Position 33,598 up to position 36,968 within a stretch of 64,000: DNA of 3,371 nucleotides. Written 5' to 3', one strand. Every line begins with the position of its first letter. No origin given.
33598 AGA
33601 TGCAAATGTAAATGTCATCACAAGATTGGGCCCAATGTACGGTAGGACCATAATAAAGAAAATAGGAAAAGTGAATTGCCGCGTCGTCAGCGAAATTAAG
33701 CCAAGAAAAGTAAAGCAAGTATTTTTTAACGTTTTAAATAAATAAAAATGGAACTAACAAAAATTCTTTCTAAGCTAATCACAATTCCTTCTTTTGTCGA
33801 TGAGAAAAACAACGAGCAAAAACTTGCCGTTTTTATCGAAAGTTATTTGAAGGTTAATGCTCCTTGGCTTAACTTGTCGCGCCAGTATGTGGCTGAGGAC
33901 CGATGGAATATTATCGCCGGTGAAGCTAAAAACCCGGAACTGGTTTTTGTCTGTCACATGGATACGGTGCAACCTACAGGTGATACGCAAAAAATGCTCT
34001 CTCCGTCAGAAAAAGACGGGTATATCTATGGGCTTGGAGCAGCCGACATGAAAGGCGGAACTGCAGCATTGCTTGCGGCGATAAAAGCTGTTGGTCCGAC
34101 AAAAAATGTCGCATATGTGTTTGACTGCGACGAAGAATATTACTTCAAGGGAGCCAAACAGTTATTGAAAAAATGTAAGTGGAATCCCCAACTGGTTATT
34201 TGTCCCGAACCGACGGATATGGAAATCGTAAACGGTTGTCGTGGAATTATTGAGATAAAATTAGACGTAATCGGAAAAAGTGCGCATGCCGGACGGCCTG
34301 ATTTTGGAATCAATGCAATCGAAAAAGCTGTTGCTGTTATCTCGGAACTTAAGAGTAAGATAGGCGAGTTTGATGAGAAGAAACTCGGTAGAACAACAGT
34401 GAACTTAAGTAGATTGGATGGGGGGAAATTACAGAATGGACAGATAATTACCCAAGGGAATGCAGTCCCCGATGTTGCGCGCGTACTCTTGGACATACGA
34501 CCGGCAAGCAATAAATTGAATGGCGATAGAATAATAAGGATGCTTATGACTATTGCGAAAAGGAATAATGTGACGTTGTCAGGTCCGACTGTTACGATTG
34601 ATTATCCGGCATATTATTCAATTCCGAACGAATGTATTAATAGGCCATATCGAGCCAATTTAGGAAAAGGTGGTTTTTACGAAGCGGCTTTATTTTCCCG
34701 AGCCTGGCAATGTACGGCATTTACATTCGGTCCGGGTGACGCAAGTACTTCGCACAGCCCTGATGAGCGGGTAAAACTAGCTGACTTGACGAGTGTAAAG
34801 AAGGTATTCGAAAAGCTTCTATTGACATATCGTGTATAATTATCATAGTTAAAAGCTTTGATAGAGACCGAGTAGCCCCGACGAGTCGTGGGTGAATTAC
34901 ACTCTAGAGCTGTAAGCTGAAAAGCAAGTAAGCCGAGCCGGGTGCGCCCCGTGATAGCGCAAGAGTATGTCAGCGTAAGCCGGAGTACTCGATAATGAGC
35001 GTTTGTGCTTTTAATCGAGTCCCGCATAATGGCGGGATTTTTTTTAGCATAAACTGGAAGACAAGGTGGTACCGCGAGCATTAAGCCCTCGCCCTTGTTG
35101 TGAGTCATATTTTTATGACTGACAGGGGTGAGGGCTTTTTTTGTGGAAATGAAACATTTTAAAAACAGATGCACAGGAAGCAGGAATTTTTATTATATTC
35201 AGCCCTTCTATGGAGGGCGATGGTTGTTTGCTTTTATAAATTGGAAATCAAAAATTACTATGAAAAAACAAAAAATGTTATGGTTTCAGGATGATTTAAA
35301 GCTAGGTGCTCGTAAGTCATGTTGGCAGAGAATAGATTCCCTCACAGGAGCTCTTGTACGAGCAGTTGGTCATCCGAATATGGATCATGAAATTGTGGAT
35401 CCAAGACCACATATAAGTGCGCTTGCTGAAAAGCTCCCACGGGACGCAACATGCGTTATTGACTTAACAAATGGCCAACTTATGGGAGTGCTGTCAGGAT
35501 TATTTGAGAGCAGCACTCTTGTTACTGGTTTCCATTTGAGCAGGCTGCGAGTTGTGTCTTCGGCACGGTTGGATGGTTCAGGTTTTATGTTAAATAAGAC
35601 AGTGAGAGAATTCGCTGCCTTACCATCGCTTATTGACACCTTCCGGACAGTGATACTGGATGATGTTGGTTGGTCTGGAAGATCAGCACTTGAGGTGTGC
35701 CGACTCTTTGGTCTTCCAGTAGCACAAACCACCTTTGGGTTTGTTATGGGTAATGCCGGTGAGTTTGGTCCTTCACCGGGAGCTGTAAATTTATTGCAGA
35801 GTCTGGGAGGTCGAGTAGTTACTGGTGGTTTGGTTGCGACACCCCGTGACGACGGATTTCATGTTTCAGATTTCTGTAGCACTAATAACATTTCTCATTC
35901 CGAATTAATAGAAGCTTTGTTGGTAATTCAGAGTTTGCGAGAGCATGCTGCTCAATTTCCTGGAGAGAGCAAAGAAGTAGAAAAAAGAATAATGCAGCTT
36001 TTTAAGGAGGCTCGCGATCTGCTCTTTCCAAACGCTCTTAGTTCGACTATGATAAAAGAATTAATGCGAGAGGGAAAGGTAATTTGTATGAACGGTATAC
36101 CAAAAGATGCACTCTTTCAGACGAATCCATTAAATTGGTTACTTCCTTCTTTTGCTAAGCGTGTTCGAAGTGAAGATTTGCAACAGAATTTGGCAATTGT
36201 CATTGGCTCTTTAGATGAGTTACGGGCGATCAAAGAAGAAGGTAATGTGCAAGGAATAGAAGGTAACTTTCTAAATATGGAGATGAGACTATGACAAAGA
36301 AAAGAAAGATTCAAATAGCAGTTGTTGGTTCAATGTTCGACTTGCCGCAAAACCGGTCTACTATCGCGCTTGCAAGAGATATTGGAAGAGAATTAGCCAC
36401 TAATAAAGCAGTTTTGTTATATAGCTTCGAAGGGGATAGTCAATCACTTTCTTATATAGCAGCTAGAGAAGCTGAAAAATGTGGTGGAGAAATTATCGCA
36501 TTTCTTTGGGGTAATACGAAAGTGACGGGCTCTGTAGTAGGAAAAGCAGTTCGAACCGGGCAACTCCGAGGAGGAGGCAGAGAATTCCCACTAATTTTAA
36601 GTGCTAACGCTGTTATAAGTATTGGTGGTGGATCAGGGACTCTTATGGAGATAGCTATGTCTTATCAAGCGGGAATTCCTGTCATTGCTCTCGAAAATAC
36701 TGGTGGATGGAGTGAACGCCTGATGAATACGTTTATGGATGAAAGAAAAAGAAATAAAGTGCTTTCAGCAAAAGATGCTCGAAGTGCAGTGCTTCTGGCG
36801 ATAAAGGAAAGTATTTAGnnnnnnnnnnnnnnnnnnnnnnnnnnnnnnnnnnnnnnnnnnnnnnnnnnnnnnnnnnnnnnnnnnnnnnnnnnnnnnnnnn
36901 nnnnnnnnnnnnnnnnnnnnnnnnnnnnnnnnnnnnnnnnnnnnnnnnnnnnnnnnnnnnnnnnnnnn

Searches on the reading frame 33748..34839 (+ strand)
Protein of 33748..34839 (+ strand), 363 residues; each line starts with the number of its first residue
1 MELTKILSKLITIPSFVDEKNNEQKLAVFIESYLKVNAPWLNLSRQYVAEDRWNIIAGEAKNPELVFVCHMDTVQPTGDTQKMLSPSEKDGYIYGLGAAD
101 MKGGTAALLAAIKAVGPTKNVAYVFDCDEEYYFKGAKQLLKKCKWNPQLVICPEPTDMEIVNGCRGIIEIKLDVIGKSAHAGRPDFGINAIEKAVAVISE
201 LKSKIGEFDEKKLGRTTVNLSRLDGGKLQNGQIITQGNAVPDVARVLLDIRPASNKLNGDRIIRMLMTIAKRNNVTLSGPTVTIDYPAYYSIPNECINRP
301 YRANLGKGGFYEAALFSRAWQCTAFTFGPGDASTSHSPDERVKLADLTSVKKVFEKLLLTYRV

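Call 3: search_protein_families(library=pfam, proteins=[window:33748-34839:+], max_evalue=0.1)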
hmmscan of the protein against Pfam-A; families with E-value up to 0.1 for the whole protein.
window:33748-34839:+ (363 aa): 3 families
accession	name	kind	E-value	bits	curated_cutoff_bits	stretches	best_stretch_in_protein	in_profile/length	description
PF01546.33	Peptidase_M20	-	2.1e-24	87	24.6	1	67-359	2-205/206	Peptidase family M20/M25/M40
PF07687.19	M20_dimer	-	2.5e-17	63.2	21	1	163-272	2-101/107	Peptidase dimerisation domain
PF04389.22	Peptidase_M28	-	8.4e-06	26.1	21.3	1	57-145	7-82/193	Peptidase family M28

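Call 4: search_protein_families(library=ncbifam, proteins=[window:33748-34839:+], max_evalue=0.1)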
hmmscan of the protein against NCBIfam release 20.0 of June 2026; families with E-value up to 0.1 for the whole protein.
window:33748-34839:+ (363 aa): 52 families (the best 25 are shown)
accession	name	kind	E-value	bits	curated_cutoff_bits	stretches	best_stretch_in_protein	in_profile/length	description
TIGR01910.1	DapE-ArgE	subfamily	4.1e-41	141.4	217.6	1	5-353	2-373/373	ArgE/DapE family deacylase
TIGR01892.1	AcOrn-deacetyl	equivalog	1.3e-40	139.6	297.7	1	6-357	2-364/365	acetylornithine deacetylase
NF006399.0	PRK08651.1-2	equivalog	1.7e-37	129.4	381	2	1-214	4-226/405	succinyl-diaminopimelate desuccinylase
NF006365.0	PRK08588.1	subfamily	1.3e-35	123.5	289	1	4-361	10-380/383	succinyl-diaminopimelate desuccinylase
TIGR01900.1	dapE-gram_pos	equivalog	4.5e-35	121.2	304.2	1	3-358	5-350/351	succinyl-diaminopimelate desuccinylase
NF005710.0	PRK07522.1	subfamily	2.7e-34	119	412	1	3-358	10-385/391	acetylornithine deacetylase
NF009555.0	PRK13004.1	equivalog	3.6e-33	115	321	2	2-224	16-241/399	YgeY family selenium metabolism-linked hydrolase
NF003474.0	PRK05111.1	equivalog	2.8e-32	112.1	460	1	3-360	8-379/383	acetylornithine deacetylase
NF009557.0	PRK13009.1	equivalog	4.7e-29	101.7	284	1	4-360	6-373/377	succinyl-diaminopimelate desuccinylase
NF006400.0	PRK08651.1-3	equivalog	7.6e-29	100.7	374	1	50-359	70-404/410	succinyl-diaminopimelate desuccinylase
NF006404.0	PRK08652.1-2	equivalog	2.2e-28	99.1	348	2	1-208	1-192/332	acetylornithine deacetylase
NF003367.0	PRK04443.1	equivalog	1e-25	90.8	363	1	4-357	10-341/349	[LysW]-lysine hydrolase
TIGR03526.1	selenium_YgeY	hypoth_equivalog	3.7e-25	88.6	321.5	1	3-224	15-239/395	YgeY family selenium metabolism-linked hydrolase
NF006439.0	PRK08737.1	equivalog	3.9e-24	85.4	345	1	6-357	8-360/364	acetylornithine deacetylase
NF006402.0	PRK08651.1-5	equivalog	5.2e-24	84.9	369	1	60-251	57-244/369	succinyl-diaminopimelate desuccinylase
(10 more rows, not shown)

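Call 95: search_protein_families(library=padloc, proteins=[window:33748-34839:+], max_evalue=0.001)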
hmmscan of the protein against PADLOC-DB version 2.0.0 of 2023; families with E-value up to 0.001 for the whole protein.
window:33748-34839:+ (363 aa): 0 families

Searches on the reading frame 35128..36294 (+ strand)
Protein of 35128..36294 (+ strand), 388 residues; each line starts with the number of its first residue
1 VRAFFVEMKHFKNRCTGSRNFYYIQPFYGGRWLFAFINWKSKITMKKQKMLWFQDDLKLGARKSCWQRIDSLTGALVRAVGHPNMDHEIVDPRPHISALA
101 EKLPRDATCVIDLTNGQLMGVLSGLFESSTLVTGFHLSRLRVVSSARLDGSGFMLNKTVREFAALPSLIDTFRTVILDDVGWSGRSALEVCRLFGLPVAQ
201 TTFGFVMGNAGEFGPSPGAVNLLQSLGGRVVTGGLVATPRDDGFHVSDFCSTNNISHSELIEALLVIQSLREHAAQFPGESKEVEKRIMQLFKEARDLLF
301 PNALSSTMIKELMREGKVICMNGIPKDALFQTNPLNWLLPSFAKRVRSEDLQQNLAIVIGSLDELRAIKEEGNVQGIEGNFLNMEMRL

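Call 3: search_protein_families(library=pfam, proteins=[window:35128-36294:+], max_evalue=0.1)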
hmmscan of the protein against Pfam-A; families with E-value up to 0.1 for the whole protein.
window:35128-36294:+ (388 aa): 0 families

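Call 4: search_protein_families(library=ncbifam, proteins=[window:35128-36294:+], max_evalue=0.1)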
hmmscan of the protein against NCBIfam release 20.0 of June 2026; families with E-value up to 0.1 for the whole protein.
window:35128-36294:+ (388 aa): 0 families

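Call 77: find_homologous_proteins(query=window:35257-36294:+, max_evalue=0.00001)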
Query window:35257-36294:+ (345 aa): 7 proteins with E <= 0.00001 among 5234 candidates.
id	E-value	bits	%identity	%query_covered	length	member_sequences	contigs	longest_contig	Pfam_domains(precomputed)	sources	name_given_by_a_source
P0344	1.6e-226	769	100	100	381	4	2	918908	-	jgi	jgi:hypothetical protein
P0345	3.0e-98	347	48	97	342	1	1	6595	-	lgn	-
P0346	2.4e-68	249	42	94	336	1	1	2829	-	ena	-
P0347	9.3e-67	244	38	93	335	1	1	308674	-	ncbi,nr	ncbi:MAG: hypothetical protein Q7R49_05350 [Candidatus Daviesbacteria bacterium]|nr:hypothetical pro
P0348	2.7e-66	242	41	94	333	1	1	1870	-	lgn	-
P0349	1.1e-61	227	39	96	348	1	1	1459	-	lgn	-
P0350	8.6e-49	185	38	79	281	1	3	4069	-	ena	-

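Call 78: find_encoding_contigs(protein=P0347, flank=8000, max_places=1)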
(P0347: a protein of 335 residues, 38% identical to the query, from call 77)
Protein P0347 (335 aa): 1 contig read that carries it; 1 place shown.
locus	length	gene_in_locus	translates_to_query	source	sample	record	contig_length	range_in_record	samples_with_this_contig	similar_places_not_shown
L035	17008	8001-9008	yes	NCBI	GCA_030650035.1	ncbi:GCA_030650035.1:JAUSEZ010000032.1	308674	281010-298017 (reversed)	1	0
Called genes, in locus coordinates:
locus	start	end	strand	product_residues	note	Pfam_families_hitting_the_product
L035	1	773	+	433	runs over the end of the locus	PF00344:SecY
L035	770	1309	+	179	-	PF00406:ADK, PF02223:Thymidylate_kin (faint), PF02224:Cytidylate_kin (faint), PF13207:AAA_17, PF13238:AAA_18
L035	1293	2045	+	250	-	PF00557:Peptidase_M24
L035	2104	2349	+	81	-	PF01176:eIF-1a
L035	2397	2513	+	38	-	PF00444:Ribosomal_L36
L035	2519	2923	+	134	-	PF00416:Ribosomal_S13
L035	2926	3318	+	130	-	PF00411:Ribosomal_S11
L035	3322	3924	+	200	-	PF00163:Ribosomal_S4, PF01479:S4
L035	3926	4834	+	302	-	PF01193:RNA_pol_L, PF01000:RNA_pol_A_bac, PF03118:RNA_pol_A_CTD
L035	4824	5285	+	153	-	PF01196:Ribosomal_L17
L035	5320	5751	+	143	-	PF00572:Ribosomal_L13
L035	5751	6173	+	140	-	PF00380:Ribosomal_S9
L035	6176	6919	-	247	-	PF01411:tRNA-synt_2c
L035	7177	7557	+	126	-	-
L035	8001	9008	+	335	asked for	-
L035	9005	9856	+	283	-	PF08282:Hydrolase_3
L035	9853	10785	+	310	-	PF01156:IU_nuc_hydro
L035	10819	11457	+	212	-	PF03167:UDG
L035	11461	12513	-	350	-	PF00438:S-AdoMet_synt_N, PF02772:S-AdoMet_synt_M, PF02773:S-AdoMet_synt_C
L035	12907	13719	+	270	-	PF03372:Exo_endo_phos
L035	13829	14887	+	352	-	PF00154:RecA_N, PF06745:ATPase (weak), PF08423:Rad51, PF27531:MT3502_N (weak), PF21096:RecA_C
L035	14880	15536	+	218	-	PF27462:RecX_N, PF21982:RecX_HTH1 (faint), PF02631:RecX_HTH2, PF21981:RecX_HTH3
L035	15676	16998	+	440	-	PF12072:RNase_Y_N, PF00013:KH_1 (weak), PF01966:HD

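Call 83: search_solved_structures(query=A4, max_evalue=10, show_alignments=1)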
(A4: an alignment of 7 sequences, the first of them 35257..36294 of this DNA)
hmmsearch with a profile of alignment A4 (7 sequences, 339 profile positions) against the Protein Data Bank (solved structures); distinct sequences matched with E-value up to 10: 5.
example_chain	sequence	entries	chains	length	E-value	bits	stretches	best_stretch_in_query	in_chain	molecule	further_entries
3wy7_A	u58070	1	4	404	0.12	14.4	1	38-105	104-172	8-amino-7-oxononanoate synthase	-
7s5m_A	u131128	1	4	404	0.12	14.4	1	38-105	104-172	8-amino-7-oxononanoate synthase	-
2yzk_A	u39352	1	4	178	0.29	13.2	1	129-195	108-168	Orotate phosphoribosyltransferase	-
3htk_B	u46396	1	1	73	0.36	12.8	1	237-273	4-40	Structural maintenance of chromosomes protein 5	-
2iss_A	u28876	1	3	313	0.38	12.8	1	177-212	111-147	Pyridoxal biosynthesis lyase pdxS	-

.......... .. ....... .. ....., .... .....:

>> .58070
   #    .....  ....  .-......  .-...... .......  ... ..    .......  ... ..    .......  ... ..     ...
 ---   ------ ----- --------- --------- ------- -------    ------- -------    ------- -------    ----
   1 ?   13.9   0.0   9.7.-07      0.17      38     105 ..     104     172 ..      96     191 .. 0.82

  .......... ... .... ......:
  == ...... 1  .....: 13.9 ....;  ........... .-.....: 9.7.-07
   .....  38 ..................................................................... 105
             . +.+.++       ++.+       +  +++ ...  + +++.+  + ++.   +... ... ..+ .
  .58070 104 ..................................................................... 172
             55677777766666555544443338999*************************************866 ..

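Call 95: search_protein_families(library=padloc, proteins=[window:35260-36294:+], max_evalue=0.001)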
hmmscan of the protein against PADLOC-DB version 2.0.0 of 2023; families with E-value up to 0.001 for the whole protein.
window:35260-36294:+ (344 aa): 0 families

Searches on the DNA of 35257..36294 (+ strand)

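Call 79: search_rna_families(source=L035, start=6900, end=8100, threshold=evalue, max_evalue=1, show_alignments=2)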
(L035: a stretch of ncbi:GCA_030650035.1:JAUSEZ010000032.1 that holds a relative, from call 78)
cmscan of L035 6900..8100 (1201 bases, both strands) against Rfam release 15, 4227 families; matches with E-value up to 1: 4.
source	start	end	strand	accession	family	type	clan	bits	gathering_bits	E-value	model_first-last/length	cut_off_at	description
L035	7675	7950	+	RF00230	T-box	Cis-reg; leader;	-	87.6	93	2.3e-19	1-219/219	no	T-box leader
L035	7006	7137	+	RF01859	Phe_leader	Cis-reg; leader;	-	27.5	55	0.039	1-125/125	no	Phenylalanine leader peptide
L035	7051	7137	+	RF00106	RNAI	Gene; antisense;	-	23.8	47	0.072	1-102/102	no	RNAI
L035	7931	7988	+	RF04108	mir-2513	Gene; miRNA;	-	19.7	89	0.86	1-120/120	no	mir-2513 microRNA precursor family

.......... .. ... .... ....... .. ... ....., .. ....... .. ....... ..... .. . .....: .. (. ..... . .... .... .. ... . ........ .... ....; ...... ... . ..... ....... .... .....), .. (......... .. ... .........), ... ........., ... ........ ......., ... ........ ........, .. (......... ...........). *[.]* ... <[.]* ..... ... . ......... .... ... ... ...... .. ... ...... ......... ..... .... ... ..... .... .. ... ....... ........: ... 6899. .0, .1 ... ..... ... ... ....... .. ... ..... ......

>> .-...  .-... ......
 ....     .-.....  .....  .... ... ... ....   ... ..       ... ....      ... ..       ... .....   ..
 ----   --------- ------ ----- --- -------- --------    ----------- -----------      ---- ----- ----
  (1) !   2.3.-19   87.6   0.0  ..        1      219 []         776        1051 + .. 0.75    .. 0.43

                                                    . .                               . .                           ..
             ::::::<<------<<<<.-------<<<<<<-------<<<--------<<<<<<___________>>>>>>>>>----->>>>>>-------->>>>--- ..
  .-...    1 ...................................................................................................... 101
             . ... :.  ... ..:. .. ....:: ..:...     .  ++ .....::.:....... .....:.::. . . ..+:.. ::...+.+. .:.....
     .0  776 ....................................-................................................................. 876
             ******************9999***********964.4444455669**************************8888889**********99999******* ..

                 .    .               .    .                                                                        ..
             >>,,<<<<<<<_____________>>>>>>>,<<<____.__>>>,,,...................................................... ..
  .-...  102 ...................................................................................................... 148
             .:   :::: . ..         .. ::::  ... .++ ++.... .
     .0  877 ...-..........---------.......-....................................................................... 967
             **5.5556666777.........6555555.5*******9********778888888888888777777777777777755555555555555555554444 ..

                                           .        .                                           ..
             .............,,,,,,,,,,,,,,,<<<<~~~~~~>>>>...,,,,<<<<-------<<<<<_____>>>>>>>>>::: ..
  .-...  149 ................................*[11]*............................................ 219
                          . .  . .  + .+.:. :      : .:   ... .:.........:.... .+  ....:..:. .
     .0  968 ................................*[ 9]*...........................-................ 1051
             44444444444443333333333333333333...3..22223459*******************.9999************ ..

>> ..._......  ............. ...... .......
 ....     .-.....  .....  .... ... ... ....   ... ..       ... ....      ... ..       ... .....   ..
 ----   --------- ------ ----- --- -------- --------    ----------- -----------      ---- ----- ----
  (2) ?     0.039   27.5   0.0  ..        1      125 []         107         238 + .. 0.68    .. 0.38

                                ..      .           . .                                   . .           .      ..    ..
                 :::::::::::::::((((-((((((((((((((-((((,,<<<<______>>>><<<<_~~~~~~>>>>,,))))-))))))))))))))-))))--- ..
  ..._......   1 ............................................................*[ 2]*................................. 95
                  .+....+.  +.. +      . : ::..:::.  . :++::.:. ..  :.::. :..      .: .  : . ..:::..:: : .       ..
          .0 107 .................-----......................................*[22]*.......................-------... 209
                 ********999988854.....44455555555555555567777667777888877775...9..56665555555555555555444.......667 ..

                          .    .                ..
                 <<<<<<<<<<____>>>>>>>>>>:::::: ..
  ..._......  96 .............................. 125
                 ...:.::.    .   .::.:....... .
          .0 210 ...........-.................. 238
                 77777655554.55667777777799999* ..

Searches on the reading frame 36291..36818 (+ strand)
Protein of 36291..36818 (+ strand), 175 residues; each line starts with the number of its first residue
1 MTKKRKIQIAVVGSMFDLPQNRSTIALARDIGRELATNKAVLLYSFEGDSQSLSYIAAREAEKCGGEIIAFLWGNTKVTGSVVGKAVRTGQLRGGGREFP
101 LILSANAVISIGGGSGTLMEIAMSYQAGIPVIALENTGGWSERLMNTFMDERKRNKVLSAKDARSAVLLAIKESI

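Call 3: search_protein_families(library=pfam, proteins=[window:36291-36818:+], max_evalue=0.1)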
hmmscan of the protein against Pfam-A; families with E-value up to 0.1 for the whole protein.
window:36291-36818:+ (175 aa): 2 families
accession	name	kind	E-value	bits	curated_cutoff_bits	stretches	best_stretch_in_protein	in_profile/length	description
PF18306.6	LDcluster4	-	8e-18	64.9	26.3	1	6-165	1-149/151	SLOG cluster4 family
PF18171.6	LSDAT_prok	-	0.00052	19.8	25.4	1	107-161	126-179/195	SLOG in TRPM, prokaryote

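Call 4: search_protein_families(library=ncbifam, proteins=[window:36291-36818:+], max_evalue=0.1)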
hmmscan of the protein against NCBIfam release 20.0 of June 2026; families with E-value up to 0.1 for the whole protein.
window:36291-36818:+ (175 aa): 2 families
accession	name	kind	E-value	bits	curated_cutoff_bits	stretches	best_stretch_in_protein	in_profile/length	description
TIGR00725.1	TIGR00725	hypoth_equivalog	5.6e-20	71.4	106.9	1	7-170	2-158/159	TIGR00725 family protein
NF058525.1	Thoeris_type3_ThcA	equivalog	0.055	13.1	110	1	106-154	119-169/184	Thoeris type III anti-phage system protein ThcA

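Call 95: search_protein_families(library=padloc, proteins=[window:36291-36818:+], max_evalue=0.001)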
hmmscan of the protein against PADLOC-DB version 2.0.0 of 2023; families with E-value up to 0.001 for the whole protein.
window:36291-36818:+ (175 aa): 0 families
